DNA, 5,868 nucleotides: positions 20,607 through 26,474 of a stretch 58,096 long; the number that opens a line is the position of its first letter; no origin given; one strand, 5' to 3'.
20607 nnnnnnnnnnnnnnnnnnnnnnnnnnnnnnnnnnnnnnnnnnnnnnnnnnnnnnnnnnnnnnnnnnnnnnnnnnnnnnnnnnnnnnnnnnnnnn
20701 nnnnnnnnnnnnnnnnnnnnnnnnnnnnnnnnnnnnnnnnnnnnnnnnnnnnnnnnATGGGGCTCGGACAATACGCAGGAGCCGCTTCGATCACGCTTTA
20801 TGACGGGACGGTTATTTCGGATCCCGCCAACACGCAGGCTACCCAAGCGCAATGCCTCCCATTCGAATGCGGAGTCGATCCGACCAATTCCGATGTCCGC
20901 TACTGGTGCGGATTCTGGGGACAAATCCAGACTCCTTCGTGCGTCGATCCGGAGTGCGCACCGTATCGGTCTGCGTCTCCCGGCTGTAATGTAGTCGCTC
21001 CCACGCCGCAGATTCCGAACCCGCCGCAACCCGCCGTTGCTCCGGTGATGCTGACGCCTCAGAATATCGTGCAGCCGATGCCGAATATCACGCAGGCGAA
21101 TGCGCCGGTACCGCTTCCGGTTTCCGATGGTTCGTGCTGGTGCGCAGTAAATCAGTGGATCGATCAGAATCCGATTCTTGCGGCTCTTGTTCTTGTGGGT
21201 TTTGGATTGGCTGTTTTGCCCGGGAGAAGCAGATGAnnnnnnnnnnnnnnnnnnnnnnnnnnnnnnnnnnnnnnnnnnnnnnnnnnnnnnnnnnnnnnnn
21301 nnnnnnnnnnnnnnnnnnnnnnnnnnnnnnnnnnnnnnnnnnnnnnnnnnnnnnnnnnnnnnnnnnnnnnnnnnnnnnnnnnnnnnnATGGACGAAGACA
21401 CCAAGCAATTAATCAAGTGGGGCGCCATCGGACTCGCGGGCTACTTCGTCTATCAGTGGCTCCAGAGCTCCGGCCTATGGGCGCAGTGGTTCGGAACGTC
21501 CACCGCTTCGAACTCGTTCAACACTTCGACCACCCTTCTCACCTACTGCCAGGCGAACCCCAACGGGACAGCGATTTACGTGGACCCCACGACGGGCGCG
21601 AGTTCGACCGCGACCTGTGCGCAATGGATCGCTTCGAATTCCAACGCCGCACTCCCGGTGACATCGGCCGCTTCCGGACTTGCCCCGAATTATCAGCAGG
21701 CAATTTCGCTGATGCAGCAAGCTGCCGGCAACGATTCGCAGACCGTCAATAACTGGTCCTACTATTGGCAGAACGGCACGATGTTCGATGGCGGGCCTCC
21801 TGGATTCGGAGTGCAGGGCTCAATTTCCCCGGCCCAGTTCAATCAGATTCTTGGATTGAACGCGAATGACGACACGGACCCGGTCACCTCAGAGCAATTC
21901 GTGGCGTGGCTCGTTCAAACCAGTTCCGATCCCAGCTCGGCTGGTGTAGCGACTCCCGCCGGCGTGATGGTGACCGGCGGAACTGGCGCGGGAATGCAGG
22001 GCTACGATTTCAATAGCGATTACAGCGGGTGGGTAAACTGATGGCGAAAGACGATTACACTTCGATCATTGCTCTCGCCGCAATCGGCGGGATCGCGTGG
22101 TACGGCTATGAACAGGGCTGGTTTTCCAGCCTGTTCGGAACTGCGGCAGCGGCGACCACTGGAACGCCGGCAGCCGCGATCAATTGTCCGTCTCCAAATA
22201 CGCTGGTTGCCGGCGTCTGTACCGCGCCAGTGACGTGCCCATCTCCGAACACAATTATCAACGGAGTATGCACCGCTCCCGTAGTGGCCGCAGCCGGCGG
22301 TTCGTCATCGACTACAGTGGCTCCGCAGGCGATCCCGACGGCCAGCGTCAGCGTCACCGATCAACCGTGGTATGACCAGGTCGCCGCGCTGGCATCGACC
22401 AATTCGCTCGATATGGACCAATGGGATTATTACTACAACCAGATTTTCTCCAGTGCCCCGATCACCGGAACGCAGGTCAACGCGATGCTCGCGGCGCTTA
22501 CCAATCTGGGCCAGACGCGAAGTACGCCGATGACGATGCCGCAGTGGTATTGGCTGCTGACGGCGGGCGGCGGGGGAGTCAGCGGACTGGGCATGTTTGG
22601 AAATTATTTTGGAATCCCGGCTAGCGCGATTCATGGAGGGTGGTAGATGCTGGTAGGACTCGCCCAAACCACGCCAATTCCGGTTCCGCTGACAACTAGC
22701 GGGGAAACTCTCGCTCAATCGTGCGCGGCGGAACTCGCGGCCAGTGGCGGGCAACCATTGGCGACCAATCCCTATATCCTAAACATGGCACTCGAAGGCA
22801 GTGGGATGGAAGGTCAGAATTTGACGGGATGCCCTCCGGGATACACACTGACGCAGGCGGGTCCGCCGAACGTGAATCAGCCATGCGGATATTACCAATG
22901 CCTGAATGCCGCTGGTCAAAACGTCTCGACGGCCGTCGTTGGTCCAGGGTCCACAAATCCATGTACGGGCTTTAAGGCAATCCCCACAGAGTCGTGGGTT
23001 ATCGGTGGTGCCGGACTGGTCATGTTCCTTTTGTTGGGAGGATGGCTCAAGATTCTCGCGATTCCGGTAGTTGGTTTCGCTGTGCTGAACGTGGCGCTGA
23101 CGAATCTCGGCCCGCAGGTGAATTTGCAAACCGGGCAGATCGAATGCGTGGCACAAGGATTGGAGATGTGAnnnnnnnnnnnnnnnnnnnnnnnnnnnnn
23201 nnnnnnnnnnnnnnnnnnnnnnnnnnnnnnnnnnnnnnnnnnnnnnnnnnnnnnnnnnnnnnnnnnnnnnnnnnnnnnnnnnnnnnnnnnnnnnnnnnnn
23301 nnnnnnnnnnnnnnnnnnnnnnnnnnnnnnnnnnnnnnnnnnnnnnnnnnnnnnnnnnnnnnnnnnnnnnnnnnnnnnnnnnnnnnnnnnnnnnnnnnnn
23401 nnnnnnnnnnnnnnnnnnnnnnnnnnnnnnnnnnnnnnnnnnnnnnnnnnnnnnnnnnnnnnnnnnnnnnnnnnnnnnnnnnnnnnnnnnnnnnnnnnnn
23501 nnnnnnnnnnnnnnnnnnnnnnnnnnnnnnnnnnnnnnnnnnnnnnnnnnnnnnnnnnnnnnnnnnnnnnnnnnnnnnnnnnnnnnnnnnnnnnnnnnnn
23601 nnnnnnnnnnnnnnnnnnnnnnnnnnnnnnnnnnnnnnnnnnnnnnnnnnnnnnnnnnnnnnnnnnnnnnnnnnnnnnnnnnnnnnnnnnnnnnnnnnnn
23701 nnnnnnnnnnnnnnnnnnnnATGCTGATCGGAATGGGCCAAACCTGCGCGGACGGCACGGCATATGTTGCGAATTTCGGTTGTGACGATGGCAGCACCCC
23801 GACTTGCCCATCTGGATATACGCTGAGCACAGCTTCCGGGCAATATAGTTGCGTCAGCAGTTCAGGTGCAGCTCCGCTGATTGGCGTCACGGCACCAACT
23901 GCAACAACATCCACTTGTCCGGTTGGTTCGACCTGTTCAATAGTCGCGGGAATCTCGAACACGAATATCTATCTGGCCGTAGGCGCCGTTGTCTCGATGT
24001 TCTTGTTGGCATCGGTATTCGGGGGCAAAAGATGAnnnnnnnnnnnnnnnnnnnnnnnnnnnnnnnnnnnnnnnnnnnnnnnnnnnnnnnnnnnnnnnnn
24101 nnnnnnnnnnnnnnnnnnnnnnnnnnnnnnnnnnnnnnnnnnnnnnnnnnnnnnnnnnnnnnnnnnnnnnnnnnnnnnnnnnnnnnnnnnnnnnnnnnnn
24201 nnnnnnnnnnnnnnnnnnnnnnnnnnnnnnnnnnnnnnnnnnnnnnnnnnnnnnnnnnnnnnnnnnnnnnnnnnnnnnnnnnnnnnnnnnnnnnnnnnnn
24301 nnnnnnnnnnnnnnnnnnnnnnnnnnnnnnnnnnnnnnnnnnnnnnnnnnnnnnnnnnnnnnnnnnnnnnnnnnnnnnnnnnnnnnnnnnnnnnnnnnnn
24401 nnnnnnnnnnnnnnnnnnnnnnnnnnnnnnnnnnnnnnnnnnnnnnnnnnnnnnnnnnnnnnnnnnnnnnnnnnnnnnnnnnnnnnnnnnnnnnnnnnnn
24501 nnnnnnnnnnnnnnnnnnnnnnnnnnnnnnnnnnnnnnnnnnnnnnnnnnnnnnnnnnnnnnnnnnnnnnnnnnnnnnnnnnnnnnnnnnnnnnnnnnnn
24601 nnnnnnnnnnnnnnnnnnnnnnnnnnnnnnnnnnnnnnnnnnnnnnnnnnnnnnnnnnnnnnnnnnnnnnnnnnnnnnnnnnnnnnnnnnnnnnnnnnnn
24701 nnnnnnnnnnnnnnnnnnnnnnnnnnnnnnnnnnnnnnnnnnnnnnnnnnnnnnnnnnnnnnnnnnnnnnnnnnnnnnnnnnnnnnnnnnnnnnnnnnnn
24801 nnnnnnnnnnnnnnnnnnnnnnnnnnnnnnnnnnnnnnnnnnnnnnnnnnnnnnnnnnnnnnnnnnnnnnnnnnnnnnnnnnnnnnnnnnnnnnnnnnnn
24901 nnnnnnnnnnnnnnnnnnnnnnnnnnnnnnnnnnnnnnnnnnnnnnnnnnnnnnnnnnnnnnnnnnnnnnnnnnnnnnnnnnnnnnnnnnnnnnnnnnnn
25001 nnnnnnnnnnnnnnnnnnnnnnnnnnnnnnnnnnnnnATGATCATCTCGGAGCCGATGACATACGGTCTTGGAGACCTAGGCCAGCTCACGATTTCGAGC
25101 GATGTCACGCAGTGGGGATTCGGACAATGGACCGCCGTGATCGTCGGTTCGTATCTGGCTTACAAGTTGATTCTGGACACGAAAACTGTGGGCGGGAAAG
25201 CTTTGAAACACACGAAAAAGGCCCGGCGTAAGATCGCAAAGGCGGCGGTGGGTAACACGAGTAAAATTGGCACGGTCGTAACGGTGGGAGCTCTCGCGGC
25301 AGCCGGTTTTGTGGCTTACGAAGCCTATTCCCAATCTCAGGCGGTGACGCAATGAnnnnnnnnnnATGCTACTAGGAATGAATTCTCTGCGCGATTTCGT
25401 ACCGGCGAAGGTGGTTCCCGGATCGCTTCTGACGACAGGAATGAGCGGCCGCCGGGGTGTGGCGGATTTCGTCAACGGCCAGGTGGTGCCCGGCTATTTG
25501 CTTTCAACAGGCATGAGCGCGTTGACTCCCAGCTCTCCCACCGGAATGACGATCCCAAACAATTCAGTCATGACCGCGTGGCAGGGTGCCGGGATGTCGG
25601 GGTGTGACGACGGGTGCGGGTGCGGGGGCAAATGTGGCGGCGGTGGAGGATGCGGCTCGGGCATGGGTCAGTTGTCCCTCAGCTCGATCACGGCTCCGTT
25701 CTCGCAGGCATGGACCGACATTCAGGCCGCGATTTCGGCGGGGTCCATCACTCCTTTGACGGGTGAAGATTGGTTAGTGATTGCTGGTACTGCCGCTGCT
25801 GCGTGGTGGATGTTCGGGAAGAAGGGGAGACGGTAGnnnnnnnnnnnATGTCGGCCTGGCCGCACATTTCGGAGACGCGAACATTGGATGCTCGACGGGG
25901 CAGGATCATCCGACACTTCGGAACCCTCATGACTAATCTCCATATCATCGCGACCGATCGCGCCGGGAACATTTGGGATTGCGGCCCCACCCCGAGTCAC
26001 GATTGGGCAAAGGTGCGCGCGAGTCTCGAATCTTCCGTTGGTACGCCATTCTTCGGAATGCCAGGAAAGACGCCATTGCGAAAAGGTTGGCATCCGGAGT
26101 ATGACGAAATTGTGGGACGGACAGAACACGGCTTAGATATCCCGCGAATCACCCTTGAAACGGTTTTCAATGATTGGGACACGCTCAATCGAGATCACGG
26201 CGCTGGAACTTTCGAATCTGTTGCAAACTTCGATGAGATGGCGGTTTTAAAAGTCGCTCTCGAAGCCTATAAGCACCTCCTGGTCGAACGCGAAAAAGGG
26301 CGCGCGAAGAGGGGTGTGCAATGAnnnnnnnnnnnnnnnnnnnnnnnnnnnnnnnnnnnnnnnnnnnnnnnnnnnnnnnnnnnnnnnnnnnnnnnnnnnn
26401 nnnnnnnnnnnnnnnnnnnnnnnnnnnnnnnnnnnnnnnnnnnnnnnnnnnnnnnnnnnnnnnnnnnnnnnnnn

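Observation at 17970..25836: Eight-kilobase block of tail-anchored, Cys/Thr/Ala-rich small membrane proteins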

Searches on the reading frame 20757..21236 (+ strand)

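Call 21: search_protein_families(library=pfam, proteins=[window:20757-21236:+], max_evalue=1)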
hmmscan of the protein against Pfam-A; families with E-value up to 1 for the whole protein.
window:20757-21236:+ (159 aa): 2 families
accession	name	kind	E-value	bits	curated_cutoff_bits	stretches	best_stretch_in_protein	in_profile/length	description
PF16015.10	Promethin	-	0.23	11.7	27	1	130-155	18-43/106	Promethin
PF03249.20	TSA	-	0.26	10.4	27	1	88-127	139-179/545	Type specific antigen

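Call 106: search_protein_families(library=ncbifam, proteins=[window:20757-21236:+], max_evalue=1)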
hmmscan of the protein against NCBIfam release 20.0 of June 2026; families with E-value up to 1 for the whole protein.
window:20757-21236:+ (159 aa): 0 families

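Call 107: search_protein_families(library=phrogs, proteins=[window:20757-21236:+], max_evalue=0.05)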
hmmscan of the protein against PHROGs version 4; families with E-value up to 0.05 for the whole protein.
window:20757-21236:+ (159 aa): 0 families

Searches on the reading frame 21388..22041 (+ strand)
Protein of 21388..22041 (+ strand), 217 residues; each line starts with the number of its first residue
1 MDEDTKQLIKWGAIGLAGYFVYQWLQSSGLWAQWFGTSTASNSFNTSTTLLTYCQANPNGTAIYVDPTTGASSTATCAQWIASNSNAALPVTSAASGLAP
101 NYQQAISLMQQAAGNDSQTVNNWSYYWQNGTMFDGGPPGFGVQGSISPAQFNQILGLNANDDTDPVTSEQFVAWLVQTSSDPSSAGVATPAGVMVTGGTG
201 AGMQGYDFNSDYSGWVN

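Call 11: find_encoding_contigs(protein=window:21388-22041:+, flank=10000, max_places=6)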
Protein window:21388-22041:+ (217 aa): 7 contigs read that carry it; 2 places shown.
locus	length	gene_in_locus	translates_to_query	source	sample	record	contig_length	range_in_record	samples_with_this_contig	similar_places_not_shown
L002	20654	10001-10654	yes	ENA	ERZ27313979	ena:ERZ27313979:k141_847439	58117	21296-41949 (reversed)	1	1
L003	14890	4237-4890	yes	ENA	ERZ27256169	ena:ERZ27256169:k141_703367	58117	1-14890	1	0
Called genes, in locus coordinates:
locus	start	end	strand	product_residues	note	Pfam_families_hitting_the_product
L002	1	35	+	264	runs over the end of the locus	-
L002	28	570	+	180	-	-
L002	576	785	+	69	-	-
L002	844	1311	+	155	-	-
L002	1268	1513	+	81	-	-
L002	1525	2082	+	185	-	-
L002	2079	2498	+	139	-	-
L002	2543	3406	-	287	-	PF12686:DUF3800 (weak)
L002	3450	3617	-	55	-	-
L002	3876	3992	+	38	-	-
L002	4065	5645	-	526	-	-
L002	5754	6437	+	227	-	-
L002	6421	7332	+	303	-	-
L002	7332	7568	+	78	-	-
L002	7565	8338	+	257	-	-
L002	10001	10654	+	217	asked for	-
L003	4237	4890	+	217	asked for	-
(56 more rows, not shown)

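Call 21: search_protein_families(library=pfam, proteins=[window:21388-22041:+], max_evalue=1)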
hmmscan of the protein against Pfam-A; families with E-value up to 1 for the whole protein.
window:21388-22041:+ (217 aa): 1 family
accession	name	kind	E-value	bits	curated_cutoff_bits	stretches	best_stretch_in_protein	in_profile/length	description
PF04865.19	Baseplate_J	-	0.11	12.2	21.1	1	58-122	38-102/255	Baseplate J-like protein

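Call 107: search_protein_families(library=phrogs, proteins=[window:21388-22041:+], max_evalue=0.05)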
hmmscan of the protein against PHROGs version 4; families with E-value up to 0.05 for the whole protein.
window:21388-22041:+ (217 aa): 0 families

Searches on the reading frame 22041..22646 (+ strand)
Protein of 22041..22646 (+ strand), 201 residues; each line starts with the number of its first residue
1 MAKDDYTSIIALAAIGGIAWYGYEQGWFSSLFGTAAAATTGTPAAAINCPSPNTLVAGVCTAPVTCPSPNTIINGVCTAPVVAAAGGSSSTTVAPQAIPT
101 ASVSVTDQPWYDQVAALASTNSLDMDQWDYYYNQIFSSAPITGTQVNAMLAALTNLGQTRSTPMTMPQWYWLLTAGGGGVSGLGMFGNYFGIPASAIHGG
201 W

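Call 18: find_related_loci(query=window:22041-22646:+, collection=viral_contigs, flank=10000)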
Query window:22041-22646:+ (201 aa) in viral_contigs; peptide patterns used: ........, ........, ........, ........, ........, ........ (x = any residue, [..] = any of these).
10 stretches matched a pattern; 2 encode a relative of the query (tblastn E <= 1e-3); 2 distinct loci.
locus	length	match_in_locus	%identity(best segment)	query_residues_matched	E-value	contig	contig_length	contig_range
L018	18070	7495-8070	39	1-201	6e-35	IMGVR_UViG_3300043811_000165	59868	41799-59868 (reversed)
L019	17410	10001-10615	38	1-200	3e-29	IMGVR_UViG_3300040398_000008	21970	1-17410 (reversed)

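Call 21: search_protein_families(library=pfam, proteins=[window:22041-22646:+], max_evalue=1)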
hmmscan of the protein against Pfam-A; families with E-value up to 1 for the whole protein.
window:22041-22646:+ (201 aa): 1 family
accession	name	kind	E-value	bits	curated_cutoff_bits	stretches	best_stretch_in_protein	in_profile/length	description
PF10145.14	PhageMin_Tail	-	0.091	13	33.2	1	114-161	85-132/201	Phage-related minor tail protein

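Call 107: search_protein_families(library=phrogs, proteins=[window:22041-22646:+], max_evalue=0.05)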
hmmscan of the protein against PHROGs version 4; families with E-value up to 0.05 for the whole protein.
window:22041-22646:+ (201 aa): 0 families

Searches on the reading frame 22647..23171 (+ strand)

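Call 22: search_protein_families(library=pfam, proteins=[window:22647-23171:+], max_evalue=1)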
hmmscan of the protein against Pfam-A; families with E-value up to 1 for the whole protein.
window:22647-23171:+ (174 aa): 1 family
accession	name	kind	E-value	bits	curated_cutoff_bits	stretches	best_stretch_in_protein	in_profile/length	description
PF10003.15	DUF2244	-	0.068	13.3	27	1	117-155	14-52/138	Integral membrane protein (DUF2244)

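Call 106: search_protein_families(library=ncbifam, proteins=[window:22647-23171:+], max_evalue=1)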
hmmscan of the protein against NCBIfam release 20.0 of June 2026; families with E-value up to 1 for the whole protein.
window:22647-23171:+ (174 aa): 0 families

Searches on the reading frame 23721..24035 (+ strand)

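Call 22: search_protein_families(library=pfam, proteins=[window:23721-24035:+], max_evalue=1)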
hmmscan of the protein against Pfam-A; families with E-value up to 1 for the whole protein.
window:23721-24035:+ (104 aa): 3 families
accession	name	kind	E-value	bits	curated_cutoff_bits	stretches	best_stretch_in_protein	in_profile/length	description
PF14625.12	Lustrin_cystein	-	0.013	16.3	27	0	9-34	2-32/46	Lustrin, cysteine-rich repeated domain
PF12662.13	cEGF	-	0.092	13.1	26.6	1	28-45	5-20/24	Complement Clr-like EGF-like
PF21974.1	SPN1_m3Gcap_bd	-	0.3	11.5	27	1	63-95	21-53/179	Snurportin1, m3G cap-binding domain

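Call 106: search_protein_families(library=ncbifam, proteins=[window:23721-24035:+], max_evalue=1)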
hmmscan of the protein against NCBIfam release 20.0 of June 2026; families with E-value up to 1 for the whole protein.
window:23721-24035:+ (104 aa): 1 family
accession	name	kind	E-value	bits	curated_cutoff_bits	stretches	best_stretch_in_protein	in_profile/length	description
NF011445.0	PRK14869.2-1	equivalog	0.08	11.3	483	1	64-99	350-384/548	putative manganese-dependent inorganic diphosphatase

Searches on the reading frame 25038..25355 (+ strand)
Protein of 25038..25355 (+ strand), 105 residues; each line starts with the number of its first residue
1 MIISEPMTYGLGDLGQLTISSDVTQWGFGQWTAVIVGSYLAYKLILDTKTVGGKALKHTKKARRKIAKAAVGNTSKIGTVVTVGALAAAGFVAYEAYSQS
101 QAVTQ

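Call 22: search_protein_families(library=pfam, proteins=[window:25038-25355:+], max_evalue=1)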
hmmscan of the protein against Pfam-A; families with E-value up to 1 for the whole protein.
window:25038-25355:+ (105 aa): 3 families
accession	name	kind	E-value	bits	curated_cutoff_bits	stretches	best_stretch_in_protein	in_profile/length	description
PF04391.17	DUF533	-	0.011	15.7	29.6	1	68-102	13-50/178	Protein of unknown function (DUF533)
PF25750.1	CMV_UL148C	-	0.068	14.1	27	1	63-103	32-72/77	Human cytomegalovirus UL148C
PF13906.12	AA_permease_C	-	0.25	11.9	27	0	28-44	32-48/51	C-terminus of AA_permease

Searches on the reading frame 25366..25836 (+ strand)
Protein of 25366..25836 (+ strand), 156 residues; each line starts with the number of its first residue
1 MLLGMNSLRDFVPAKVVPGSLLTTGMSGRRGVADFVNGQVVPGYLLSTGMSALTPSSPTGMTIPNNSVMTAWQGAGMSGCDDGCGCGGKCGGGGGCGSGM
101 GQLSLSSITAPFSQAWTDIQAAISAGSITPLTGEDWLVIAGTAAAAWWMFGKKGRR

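Call 22: search_protein_families(library=pfam, proteins=[window:25366-25836:+], max_evalue=1)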
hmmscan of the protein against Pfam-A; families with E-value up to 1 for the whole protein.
window:25366-25836:+ (156 aa): 3 families
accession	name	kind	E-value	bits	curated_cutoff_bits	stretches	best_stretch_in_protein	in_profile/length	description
PF14235.11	DUF4337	-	0.0052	17.4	27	1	111-149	116-154/161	Domain of unknown function (DUF4337)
PF15366.11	DUF4597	-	0.0063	16.7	26.5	1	53-83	28-58/63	Domain of unknown function (DUF4597)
PF22625.2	ECR1_N_2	-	0.29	11.4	27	0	40-53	4-17/51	Exosome RNA binding protein RRP4 N-terminal domain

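Call 106: search_protein_families(library=ncbifam, proteins=[window:25366-25836:+], max_evalue=1)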
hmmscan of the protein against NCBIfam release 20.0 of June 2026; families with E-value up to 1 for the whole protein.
window:25366-25836:+ (156 aa): 0 families

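Call 107: search_protein_families(library=phrogs, proteins=[window:25366-25836:+], max_evalue=0.05)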
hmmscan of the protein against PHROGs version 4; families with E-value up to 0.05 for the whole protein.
window:25366-25836:+ (156 aa): 0 families

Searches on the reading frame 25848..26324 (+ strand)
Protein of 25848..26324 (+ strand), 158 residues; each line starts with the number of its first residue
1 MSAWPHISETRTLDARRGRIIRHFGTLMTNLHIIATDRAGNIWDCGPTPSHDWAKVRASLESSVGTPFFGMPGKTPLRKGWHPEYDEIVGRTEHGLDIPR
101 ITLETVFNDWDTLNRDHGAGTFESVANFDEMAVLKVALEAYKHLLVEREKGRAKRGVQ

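Call 22: search_protein_families(library=pfam, proteins=[window:25848-26324:+], max_evalue=1)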
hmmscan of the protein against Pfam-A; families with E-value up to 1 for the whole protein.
window:25848-26324:+ (158 aa): 1 family
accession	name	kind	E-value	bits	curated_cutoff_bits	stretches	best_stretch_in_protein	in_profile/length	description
PF10845.14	DUF2576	-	0.24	11.6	27.4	1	17-46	13-42/49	Protein of unknown function (DUF2576)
